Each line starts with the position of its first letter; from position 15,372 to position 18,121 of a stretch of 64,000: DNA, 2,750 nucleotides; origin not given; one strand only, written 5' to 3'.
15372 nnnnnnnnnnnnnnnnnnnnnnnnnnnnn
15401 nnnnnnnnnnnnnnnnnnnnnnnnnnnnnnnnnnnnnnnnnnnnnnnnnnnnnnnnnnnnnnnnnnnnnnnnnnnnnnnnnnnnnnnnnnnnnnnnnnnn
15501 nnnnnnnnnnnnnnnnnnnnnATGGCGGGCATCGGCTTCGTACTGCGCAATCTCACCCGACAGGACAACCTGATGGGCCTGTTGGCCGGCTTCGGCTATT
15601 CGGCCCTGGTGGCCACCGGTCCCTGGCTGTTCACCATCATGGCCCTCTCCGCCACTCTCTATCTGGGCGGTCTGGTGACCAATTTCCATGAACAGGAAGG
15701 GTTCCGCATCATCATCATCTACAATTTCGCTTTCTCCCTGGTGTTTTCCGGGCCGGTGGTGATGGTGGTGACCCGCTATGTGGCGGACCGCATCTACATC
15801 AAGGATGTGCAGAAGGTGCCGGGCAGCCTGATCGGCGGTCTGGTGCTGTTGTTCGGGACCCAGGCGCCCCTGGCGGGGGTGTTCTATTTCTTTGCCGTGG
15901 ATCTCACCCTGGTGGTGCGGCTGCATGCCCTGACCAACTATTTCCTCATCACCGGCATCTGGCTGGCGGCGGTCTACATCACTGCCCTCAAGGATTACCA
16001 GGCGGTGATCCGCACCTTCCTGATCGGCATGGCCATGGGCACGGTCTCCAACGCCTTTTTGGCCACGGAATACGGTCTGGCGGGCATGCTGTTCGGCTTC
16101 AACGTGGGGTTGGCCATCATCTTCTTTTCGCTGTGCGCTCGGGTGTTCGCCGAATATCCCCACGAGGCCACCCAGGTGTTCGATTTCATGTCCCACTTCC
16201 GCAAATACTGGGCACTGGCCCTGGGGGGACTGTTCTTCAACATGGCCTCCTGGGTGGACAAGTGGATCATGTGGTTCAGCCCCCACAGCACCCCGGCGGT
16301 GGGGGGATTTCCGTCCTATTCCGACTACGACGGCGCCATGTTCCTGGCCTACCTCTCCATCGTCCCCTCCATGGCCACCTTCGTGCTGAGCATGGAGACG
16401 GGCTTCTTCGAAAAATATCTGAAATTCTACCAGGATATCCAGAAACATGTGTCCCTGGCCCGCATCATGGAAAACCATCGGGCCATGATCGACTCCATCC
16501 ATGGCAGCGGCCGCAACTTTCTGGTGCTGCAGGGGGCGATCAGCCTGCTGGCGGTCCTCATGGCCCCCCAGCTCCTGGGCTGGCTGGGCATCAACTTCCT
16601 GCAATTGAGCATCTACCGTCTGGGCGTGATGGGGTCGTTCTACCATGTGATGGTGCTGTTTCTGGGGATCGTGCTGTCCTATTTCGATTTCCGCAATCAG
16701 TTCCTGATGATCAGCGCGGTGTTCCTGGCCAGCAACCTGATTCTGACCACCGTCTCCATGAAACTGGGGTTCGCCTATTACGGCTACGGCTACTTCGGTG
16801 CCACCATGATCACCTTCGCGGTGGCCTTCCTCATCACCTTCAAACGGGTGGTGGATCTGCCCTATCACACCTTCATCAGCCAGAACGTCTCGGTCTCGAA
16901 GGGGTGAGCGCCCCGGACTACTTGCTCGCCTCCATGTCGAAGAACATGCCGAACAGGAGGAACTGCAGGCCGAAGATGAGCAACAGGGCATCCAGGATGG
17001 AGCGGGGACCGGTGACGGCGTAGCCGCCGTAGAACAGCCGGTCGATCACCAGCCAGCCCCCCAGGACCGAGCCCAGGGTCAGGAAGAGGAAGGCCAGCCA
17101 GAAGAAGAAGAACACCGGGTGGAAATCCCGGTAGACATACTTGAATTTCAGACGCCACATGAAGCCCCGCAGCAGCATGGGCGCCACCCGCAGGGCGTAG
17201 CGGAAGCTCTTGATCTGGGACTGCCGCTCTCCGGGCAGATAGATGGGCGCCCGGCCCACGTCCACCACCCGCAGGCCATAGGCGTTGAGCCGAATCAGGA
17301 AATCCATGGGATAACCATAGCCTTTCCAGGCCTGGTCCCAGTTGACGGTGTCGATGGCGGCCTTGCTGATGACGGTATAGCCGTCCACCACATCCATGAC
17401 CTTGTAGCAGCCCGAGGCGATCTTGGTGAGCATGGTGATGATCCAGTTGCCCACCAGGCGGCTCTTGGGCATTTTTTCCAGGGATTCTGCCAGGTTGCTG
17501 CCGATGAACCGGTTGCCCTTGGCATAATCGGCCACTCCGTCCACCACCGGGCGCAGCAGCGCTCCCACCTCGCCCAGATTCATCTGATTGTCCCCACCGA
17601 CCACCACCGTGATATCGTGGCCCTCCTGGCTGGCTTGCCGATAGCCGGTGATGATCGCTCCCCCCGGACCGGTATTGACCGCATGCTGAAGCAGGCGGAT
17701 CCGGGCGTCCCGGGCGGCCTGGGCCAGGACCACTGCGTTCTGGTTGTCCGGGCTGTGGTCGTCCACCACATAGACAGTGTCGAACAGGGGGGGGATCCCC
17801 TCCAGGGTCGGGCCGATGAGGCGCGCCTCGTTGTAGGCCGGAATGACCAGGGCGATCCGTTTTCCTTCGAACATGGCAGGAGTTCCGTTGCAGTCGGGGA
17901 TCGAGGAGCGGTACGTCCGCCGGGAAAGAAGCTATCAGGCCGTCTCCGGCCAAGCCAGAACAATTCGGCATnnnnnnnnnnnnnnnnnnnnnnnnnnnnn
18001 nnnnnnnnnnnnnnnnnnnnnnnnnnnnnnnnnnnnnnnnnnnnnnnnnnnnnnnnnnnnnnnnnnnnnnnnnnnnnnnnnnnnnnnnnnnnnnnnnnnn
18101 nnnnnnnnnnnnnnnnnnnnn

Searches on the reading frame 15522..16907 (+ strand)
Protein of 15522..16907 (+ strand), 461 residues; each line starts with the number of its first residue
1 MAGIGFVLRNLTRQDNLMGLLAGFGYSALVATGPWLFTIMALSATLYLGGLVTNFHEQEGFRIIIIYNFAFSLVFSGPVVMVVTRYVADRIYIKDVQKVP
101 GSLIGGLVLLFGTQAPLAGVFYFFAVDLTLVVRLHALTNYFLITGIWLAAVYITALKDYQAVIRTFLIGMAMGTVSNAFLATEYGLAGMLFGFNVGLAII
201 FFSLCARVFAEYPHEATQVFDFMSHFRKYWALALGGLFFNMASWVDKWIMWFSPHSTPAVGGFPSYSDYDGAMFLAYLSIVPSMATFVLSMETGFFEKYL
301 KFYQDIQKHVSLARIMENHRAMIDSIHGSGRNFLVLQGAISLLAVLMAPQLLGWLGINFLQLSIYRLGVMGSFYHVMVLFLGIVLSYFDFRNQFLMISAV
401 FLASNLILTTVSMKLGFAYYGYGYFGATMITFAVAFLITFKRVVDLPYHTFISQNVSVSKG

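Call 5: search_protein_families(library=pfam, proteins=[window:15522-16907:+], max_evalue=0.01)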
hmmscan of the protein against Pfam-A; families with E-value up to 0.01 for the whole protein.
window:15522-16907:+ (461 aa): 1 family
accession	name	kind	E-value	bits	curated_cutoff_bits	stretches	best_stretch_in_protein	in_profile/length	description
PF16933.10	PelG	-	3e-131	438.9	29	1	1-451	1-452/452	Putative exopolysaccharide Exporter (EPS-E)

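Call 6: search_protein_families(library=ncbifam, proteins=[window:15522-16907:+], max_evalue=0.01)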
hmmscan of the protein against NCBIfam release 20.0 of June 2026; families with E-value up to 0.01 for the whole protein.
window:15522-16907:+ (461 aa): 0 families

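Call 21: find_encoding_contigs(protein=window:15522-16907:+, flank=2000, max_places=4)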
Protein window:15522-16907:+ (461 aa): 2 contigs read that carry it; 1 place shown.
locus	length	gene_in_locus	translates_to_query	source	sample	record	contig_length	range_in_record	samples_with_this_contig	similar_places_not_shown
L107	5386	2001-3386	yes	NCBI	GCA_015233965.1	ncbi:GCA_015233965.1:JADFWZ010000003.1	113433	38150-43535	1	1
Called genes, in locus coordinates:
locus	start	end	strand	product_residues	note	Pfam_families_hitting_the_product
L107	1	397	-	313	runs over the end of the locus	PF04321:RmlD_sub_bind, PF08659:KR (faint), PF01073:3Beta_HSD, PF01370:Epimerase, PF02719:Polysacc_synt_2, PF13460:NAD_binding_10 (weak), PF16363:GDP_Man_Dehyd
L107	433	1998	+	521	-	PF11997:DUF3492, PF13439:Glyco_transf_4 (weak), PF20706:GT4-conflict, PF00534:Glycos_transf_1, PF13692:Glyco_trans_1_4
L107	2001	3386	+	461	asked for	PF16933:PelG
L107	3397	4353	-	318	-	PF00535:Glycos_transf_2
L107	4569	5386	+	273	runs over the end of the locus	PF00027:cNMP_binding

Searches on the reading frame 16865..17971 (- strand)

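Call 5: search_protein_families(library=pfam, proteins=[window:16918-17874:-, window:16865-17971:-], max_evalue=0.01)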
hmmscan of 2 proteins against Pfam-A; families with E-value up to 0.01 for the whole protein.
window:16918-17874:- (318 aa): 2 families
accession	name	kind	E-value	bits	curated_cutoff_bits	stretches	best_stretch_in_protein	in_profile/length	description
PF00535.33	Glycos_transf_2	-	3.3e-15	56.8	23.3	1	9-175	2-165/168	Glycosyl transferase family 2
PF13641.12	Glyco_tranf_2_3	-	6.6e-06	26.7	27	1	6-96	2-97/230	Glycosyltransferase like family 2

window:16865-17971:- (368 aa): 0 families

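Call 6: search_protein_families(library=ncbifam, proteins=[window:16918-17874:-, window:16865-17971:-], max_evalue=0.01)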
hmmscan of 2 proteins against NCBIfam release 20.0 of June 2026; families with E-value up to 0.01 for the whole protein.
window:16918-17874:- (318 aa): 8 families
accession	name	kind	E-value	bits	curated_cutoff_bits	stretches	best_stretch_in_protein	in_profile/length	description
TIGR04182.1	glyco_TIGR04182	equivalog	8.4e-23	81.2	325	1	7-315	2-282/293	S-layer glycoprotein N-glycosyltransferase AglJ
NF058614.1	PPMAGASynPpgS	equivalog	1.1e-15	57.7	370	1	9-203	4-189/226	polyprenyl-phospho-N-acetylgalactosaminyl synthase PpgS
NF045692.1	OglycostaseCruG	equivalog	1.9e-06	27.1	600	1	7-108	43-150/386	2'-O-glycosyltransferase CruG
NF053846.1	glyco_with_XrtP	equivalog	1.1e-05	24.3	520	1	9-82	45-123/440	XrtP-associated glycosyltransferase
TIGR03937.1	PgaC_IcaA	equivalog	1.6e-05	24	422.3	1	5-96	45-136/407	poly-beta-1,6-N-acetyl-D-glucosamine synthase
NF047588.1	GlcsyltransPgfSStrep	equivalog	4.3e-05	22.9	500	1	7-100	3-100/308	glycosyltransferase PgfS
TIGR03965.1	mycofact_glyco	equivalog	0.006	15.5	280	1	6-84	75-156/467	mycofactocin biosynthesis glycosyltransferase MftF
NF010496.0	PRK13915.1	equivalog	0.0073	15.4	262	1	4-75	30-109/307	glucosyl-3-phosphoglycerate synthase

window:16865-17971:- (368 aa): 0 families
